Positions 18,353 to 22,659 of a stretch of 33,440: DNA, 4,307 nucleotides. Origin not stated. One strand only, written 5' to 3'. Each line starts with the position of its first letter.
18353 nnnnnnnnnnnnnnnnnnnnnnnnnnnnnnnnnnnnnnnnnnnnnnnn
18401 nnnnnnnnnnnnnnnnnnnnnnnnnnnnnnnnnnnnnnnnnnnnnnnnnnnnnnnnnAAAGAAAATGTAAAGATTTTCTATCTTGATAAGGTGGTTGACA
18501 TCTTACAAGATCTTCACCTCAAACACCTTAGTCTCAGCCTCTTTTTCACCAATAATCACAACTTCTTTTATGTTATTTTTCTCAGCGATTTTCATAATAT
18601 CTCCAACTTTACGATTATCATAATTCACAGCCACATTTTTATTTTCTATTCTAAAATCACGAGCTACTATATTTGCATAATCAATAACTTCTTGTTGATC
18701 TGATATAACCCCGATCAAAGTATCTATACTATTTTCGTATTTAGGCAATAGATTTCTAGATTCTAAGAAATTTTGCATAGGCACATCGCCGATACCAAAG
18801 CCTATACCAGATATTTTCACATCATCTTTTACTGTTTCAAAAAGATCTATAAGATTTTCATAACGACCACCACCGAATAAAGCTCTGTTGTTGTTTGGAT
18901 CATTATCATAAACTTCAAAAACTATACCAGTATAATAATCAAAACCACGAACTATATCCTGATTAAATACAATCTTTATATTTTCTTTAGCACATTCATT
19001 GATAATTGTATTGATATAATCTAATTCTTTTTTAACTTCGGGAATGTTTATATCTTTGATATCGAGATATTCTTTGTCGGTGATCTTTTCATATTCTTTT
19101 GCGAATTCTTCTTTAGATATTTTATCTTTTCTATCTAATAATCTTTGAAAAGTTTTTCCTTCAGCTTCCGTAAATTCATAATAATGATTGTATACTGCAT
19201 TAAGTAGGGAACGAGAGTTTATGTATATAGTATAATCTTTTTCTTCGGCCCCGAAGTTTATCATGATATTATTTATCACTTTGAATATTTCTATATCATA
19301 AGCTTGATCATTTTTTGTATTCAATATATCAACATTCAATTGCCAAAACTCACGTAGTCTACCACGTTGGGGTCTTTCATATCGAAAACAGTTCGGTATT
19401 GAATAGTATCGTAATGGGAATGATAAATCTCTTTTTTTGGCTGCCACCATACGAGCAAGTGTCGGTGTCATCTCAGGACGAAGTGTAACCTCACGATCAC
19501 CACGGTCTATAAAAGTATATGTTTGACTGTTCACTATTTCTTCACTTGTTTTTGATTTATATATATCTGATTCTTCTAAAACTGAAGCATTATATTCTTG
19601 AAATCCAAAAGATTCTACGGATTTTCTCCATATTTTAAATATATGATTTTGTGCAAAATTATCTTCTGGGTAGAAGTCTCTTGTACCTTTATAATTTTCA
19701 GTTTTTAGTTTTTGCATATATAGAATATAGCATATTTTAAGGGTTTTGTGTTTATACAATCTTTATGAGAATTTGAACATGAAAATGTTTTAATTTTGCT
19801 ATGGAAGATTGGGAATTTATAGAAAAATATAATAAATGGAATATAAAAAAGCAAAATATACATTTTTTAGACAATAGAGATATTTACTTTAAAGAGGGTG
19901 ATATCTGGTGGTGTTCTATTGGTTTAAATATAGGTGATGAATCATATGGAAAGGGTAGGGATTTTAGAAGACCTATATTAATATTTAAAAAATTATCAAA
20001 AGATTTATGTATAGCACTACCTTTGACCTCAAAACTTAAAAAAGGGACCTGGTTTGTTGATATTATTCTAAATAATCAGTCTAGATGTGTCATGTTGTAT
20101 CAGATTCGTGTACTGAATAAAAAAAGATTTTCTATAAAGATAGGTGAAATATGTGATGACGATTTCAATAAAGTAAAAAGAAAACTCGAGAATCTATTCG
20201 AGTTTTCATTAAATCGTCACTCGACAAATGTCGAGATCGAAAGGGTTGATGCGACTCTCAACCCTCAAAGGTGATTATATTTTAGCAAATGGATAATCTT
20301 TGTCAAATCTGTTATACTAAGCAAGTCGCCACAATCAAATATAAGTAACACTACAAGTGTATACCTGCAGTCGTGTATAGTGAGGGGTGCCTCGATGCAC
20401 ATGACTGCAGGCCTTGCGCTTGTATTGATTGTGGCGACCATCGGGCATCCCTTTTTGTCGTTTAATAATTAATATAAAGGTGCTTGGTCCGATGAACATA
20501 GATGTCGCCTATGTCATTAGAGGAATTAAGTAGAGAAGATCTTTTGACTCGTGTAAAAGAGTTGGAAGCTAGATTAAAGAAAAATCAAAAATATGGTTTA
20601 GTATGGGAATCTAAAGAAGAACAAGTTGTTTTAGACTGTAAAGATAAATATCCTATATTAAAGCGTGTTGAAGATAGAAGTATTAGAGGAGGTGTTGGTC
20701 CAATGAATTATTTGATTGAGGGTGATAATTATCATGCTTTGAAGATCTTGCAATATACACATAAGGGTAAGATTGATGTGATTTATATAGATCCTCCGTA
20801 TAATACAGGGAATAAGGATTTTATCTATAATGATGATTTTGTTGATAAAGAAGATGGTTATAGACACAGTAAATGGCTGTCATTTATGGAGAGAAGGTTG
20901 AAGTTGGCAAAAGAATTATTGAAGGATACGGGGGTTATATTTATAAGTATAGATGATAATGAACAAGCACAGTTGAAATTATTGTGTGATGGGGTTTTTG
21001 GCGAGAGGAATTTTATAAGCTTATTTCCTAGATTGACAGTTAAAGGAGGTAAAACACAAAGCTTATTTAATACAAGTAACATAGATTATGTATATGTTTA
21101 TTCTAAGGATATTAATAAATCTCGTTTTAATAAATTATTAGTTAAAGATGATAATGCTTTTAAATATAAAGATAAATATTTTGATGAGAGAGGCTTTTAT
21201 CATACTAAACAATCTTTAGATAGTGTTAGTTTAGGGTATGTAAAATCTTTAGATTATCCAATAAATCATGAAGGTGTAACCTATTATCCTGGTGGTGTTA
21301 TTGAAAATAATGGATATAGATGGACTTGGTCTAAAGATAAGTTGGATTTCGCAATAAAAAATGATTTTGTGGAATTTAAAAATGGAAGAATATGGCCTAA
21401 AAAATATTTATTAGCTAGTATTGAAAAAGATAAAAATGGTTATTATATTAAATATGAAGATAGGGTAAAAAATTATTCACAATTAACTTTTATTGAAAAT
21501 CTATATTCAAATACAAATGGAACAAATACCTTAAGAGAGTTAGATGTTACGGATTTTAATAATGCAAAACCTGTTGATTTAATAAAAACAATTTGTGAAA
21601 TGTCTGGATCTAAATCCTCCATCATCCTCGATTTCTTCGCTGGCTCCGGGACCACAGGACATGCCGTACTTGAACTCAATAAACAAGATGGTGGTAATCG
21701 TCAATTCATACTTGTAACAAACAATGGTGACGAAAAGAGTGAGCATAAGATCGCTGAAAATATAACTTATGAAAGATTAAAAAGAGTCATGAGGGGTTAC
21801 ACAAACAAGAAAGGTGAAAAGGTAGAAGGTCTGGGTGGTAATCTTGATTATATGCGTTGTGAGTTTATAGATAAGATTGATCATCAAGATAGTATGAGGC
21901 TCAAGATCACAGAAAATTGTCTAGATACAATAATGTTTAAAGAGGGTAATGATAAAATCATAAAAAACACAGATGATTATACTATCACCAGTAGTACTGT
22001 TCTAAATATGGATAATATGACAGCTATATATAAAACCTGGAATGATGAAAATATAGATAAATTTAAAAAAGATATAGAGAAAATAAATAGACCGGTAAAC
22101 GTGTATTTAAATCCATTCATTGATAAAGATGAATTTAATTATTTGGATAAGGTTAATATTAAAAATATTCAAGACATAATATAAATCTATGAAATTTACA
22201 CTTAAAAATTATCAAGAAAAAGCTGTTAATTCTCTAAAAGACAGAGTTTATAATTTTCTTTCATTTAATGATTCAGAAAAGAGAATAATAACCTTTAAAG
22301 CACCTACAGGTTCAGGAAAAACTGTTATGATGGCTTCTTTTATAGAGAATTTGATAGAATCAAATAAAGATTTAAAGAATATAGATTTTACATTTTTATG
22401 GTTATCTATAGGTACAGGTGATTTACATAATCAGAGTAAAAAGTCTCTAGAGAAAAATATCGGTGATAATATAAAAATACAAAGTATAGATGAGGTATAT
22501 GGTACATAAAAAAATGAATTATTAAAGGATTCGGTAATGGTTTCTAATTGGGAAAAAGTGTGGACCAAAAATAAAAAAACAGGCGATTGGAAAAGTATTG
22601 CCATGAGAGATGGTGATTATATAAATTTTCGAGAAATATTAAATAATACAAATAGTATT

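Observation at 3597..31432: Window-scale mosaic: every G+C-rich patch is an intergenic unit using a different expression grammar from the host genes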

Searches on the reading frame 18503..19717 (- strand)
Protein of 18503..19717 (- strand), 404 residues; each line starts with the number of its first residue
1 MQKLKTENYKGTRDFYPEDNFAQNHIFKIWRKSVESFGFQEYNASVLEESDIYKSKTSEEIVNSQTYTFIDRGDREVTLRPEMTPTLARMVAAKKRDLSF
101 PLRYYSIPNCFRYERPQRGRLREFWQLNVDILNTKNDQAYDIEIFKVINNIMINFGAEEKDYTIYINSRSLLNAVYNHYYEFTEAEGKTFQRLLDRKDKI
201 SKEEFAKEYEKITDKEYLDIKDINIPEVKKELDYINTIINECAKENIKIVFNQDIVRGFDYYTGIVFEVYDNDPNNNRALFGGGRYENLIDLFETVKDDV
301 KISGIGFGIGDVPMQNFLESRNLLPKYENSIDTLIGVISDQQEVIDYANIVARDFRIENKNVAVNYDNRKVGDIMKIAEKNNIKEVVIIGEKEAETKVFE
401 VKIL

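Call 98: search_protein_families(library=pfam, proteins=[window:18503-19717:-], max_evalue=0.001)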
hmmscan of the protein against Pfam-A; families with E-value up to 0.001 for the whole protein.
window:18503-19717:- (404 aa): 5 families
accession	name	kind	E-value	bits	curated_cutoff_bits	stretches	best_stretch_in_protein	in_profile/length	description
PF13393.11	tRNA-synt_His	-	2.4e-34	119.4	25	1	11-295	1-294/308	Histidyl-tRNA synthetase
PF00587.30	tRNA-synt_2b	-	2.5e-13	50.9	29.3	1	67-273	1-124/179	tRNA synthetase class II core domain (G, H, P, S and T)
PF03129.25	HGTP_anticodon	-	7.8e-06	26.4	21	1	338-402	7-72/94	Anticodon binding domain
PF01409.25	tRNA-synt_2d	-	0.0001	22.3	19.8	1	66-133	67-134/246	tRNA synthetases class II core domain (F)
PF00152.25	tRNA-synt_2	-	0.00046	19.8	25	1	103-235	93-184/308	tRNA synthetases class II (D, K and N)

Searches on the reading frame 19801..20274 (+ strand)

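Call 14: search_protein_families(library=pfam, proteins=[window:19801-20274:+], max_evalue=0.1)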
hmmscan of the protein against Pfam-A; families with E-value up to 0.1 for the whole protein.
window:19801-20274:+ (157 aa): 1 family
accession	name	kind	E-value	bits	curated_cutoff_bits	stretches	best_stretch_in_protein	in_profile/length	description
PF02452.23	PemK_toxin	-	7.8e-12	45.8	23.1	1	31-133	1-109/109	PemK-like, MazF-like toxin of type II toxin-antitoxin system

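Call 93: search_protein_families(library=padloc, proteins=[window:19801-20274:+], max_evalue=0.01)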
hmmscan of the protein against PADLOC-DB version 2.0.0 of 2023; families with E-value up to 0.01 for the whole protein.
window:19801-20274:+ (157 aa): 0 families

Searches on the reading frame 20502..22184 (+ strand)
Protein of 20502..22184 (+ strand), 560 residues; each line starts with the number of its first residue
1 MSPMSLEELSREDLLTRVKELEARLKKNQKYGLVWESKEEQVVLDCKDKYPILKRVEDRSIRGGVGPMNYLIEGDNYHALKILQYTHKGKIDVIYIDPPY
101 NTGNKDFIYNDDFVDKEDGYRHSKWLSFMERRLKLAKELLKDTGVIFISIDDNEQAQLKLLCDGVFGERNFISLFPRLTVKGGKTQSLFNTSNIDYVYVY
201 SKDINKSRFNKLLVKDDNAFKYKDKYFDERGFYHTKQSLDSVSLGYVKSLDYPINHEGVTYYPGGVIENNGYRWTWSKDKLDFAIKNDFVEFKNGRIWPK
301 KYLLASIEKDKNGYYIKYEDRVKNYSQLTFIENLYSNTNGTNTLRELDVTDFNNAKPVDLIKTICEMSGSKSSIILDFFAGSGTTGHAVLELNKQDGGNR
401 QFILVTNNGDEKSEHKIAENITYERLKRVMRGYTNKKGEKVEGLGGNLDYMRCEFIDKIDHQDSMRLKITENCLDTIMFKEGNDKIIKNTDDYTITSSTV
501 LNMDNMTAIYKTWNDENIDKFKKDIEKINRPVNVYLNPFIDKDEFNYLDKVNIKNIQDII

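Call 98: search_protein_families(library=pfam, proteins=[window:20502-22184:+], max_evalue=0.001)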
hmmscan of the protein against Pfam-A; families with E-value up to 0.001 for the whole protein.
window:20502-22184:+ (560 aa): 2 families
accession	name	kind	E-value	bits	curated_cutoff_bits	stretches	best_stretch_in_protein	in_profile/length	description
PF01555.25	N6_N4_Mtase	-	9.8e-35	120.9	26.7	1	91-395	1-205/221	DNA methylase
PF03602.21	Cons_hypoth95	-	0.00026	21.2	24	0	82-104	104-127/182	Conserved hypothetical protein 95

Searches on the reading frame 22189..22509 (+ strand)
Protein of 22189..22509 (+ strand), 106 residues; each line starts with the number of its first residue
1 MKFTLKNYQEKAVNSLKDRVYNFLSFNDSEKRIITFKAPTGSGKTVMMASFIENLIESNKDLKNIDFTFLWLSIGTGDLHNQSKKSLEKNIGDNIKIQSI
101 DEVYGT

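Call 98: search_protein_families(library=pfam, proteins=[window:22189-22509:+], max_evalue=0.001)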
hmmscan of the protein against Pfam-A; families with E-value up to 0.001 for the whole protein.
window:22189-22509:+ (106 aa): 4 families
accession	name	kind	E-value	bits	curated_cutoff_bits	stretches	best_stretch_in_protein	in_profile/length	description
PF04851.21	ResIII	-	1.1e-10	42.1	22.5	1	3-94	2-80/164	Type III restriction enzyme, res subunit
PF07693.20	KAP_NTPase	-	4.3e-05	23.4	20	1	19-101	7-89/293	KAP family P-loop domain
PF24883.2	NPHP3_N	-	0.00013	22.7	24.8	1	23-62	14-53/164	Nephrocystin 3, N-terminal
PF00931.28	NB-ARC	-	0.00064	19.5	23.5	1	16-93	4-76/248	NB-ARC domain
